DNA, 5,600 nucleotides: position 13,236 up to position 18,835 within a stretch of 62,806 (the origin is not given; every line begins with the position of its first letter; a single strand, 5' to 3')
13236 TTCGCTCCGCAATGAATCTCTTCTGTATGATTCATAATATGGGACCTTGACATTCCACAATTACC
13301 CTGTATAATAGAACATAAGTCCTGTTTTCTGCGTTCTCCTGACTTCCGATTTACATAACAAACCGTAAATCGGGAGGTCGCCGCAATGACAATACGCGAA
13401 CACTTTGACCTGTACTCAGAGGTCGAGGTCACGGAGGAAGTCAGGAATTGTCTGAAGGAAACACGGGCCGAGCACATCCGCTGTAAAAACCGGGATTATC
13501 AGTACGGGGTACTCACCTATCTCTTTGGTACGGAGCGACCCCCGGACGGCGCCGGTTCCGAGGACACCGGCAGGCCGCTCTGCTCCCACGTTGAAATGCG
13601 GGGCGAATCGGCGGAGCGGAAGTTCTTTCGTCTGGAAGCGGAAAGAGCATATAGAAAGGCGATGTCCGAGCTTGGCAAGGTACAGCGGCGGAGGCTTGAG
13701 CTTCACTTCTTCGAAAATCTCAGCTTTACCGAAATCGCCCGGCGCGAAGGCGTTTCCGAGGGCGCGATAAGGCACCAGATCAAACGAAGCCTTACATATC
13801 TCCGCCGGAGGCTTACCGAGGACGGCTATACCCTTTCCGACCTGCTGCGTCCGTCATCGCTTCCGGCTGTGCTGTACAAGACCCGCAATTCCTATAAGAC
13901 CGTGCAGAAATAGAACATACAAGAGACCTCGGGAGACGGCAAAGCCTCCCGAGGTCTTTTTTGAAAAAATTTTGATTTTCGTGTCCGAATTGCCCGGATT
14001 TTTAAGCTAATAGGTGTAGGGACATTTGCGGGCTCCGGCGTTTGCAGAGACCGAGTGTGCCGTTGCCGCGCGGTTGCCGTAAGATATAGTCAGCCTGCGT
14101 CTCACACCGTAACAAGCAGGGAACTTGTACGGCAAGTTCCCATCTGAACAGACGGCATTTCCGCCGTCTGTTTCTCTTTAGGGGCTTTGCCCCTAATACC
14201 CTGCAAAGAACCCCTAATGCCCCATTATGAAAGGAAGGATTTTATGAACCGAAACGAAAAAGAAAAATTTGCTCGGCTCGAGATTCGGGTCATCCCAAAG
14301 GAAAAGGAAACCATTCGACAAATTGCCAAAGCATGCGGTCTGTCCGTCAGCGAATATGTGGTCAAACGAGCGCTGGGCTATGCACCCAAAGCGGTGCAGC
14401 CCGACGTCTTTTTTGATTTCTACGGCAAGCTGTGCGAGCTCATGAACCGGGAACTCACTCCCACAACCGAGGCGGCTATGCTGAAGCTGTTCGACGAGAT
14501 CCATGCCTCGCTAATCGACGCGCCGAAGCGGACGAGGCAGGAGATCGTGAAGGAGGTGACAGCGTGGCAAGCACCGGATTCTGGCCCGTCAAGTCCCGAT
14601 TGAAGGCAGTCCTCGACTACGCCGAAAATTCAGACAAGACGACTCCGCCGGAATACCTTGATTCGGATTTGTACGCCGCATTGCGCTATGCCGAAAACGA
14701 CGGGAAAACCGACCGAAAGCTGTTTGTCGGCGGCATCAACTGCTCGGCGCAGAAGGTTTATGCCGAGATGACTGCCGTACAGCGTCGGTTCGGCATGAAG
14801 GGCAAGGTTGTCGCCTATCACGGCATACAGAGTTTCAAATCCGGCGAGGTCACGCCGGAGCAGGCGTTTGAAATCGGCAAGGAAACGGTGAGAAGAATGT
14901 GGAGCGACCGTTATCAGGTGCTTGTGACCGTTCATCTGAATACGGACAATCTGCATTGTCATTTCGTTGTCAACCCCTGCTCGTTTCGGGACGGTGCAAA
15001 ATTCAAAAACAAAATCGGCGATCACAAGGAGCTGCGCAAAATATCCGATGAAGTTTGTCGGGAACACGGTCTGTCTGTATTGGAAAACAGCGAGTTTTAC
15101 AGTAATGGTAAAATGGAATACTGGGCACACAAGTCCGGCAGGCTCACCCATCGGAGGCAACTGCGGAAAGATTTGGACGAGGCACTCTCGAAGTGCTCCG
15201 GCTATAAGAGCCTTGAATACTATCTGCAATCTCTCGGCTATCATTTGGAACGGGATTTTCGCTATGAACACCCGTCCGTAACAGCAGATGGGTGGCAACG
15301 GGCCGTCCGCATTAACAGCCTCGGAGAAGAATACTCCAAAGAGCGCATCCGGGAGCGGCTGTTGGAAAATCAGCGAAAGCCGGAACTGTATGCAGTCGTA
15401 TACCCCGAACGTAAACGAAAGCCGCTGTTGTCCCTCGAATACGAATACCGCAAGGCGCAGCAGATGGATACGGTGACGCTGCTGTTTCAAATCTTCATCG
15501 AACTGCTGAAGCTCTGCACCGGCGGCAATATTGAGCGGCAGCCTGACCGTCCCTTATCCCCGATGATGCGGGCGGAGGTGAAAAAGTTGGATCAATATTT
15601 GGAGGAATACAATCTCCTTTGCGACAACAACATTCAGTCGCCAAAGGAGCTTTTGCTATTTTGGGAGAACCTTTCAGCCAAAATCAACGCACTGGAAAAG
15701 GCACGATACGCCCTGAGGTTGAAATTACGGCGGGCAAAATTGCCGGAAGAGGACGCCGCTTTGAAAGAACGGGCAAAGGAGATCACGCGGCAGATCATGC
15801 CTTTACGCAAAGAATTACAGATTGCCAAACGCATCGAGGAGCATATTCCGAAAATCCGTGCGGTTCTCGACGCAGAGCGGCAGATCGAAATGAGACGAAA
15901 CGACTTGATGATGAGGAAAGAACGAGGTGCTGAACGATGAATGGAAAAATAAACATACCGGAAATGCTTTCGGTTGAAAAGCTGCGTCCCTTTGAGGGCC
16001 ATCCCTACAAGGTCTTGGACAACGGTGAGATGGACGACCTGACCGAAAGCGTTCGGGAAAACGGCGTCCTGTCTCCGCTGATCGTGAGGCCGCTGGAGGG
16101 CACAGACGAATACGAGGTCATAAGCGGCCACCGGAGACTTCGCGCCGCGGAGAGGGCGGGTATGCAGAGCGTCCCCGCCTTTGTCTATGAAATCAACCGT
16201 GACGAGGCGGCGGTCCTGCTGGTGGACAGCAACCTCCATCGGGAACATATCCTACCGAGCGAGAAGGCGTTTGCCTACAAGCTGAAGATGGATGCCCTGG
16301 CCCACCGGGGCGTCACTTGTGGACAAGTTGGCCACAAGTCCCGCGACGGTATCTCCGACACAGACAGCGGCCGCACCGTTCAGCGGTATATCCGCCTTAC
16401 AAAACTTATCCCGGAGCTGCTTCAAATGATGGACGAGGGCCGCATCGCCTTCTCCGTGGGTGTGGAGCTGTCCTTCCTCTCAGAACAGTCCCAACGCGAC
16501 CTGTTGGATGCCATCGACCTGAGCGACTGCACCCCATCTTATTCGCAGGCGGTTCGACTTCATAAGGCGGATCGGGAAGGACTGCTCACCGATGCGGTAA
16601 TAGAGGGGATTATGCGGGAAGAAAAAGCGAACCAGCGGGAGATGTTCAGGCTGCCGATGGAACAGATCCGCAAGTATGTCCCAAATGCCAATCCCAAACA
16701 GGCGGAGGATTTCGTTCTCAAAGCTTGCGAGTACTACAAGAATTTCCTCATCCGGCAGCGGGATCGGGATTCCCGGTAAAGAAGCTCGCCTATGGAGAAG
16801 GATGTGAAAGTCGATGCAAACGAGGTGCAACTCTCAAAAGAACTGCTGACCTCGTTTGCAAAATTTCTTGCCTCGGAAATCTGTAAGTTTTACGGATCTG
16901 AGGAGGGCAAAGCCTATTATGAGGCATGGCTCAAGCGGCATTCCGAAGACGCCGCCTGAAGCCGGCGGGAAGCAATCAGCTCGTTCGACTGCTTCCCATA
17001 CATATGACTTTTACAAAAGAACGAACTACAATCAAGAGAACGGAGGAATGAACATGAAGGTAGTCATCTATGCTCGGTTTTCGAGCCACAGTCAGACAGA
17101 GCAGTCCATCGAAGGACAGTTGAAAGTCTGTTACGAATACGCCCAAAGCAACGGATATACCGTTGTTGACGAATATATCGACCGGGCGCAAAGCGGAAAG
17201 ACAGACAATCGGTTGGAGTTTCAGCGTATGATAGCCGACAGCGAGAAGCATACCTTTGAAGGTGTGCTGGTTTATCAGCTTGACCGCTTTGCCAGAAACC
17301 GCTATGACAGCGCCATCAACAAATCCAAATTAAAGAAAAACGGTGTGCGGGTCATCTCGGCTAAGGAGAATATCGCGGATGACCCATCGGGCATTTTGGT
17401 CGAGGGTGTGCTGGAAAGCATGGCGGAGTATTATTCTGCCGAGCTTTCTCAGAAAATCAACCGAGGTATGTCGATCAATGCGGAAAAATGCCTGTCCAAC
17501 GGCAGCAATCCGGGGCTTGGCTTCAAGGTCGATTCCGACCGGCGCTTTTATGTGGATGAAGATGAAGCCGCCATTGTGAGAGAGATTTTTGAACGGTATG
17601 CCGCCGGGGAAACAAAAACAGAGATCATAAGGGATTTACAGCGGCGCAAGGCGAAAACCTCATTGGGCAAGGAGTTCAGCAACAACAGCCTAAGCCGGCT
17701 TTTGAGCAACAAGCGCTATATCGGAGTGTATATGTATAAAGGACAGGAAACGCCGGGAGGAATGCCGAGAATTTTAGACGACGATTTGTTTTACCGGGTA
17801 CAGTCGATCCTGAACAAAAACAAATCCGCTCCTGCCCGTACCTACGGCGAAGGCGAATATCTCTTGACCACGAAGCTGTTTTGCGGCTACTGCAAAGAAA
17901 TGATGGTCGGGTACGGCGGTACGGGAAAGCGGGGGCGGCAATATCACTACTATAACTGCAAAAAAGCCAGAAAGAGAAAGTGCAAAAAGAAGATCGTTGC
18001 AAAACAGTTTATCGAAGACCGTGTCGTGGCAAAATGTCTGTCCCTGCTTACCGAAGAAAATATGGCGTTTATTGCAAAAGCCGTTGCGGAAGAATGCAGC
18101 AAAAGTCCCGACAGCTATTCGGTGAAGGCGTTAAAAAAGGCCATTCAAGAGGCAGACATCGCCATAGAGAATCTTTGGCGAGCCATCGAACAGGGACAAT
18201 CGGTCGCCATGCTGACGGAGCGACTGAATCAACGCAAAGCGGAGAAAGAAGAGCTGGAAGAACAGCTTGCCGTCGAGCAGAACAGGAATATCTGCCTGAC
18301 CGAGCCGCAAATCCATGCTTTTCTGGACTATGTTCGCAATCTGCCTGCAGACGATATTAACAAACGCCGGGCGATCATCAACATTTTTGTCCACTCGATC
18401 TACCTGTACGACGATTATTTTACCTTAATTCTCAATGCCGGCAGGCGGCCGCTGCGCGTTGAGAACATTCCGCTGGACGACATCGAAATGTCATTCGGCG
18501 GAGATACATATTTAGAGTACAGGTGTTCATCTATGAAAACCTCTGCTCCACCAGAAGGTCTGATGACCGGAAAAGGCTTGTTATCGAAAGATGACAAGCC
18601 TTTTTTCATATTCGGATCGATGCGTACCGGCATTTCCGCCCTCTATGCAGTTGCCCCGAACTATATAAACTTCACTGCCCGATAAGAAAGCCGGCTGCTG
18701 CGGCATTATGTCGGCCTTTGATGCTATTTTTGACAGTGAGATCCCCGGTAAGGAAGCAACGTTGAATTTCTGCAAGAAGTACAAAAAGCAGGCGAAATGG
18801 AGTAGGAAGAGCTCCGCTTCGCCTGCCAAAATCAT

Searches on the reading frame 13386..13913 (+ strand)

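Call 35: search_protein_families(library=pfam, proteins=[window:13386-13913:+], max_evalue=0.001)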
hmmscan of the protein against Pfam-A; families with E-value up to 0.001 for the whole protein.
window:13386-13913:+ (175 aa): 3 families
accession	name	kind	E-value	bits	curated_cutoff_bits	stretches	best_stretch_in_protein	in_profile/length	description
PF08281.18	Sigma70_r4_2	-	5.1e-10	39.3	25.7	1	87-137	2-52/54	Sigma-70, region 4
PF04545.22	Sigma70_r4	-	1.4e-07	31.3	24.1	1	92-140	1-49/50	Sigma-70, region 4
PF04297.20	UPF0122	-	2.3e-05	25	22.7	1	96-139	18-61/101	Putative helix-turn-helix protein, YlxM / p13 like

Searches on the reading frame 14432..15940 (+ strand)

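Call 22: search_protein_families(library=pfam, proteins=[window:14432-15940:+], max_evalue=0.001)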
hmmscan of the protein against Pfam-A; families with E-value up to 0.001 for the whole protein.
window:14432-15940:+ (502 aa): 1 family
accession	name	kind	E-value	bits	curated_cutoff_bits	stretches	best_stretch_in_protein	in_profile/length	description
PF03432.20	Relaxase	-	1.1e-37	129.7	24.6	1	86-214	1-132/132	MobA/VirD2-like, nuclease domain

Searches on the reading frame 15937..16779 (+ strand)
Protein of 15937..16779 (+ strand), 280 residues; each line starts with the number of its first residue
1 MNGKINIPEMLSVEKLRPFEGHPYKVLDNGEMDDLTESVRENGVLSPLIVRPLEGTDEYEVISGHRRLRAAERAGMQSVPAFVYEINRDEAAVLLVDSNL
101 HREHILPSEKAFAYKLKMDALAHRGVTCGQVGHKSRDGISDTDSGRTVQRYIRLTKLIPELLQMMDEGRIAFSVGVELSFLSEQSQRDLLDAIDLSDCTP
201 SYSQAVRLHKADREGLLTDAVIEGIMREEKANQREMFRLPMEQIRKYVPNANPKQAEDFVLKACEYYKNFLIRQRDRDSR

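Call 22: search_protein_families(library=pfam, proteins=[window:15937-16779:+], max_evalue=0.001)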
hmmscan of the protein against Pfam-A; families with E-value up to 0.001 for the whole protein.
window:15937-16779:+ (280 aa): 1 family
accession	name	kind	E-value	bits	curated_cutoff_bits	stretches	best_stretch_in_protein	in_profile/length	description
PF02195.25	ParB_N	-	3.5e-20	72.3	26.3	1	9-94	4-88/95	ParB N-terminal domain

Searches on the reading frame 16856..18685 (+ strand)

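Call 22: search_protein_families(library=pfam, proteins=[window:16856-18685:+], max_evalue=0.001)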
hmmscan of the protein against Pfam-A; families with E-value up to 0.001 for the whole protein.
window:16856-18685:+ (609 aa): 3 families
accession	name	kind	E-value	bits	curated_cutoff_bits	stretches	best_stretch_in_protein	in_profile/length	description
PF00239.26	Resolvase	-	3.2e-29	102.3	23.3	1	69-207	1-138/145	Resolvase, N terminal domain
PF07508.19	Recombinase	-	5.1e-19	68.9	21.1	1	235-322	1-102/102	Recombinase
PF13408.12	Zn_ribbon_recom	-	4.4e-07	30.6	25.3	1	336-394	1-57/58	Recombinase zinc beta ribbon domain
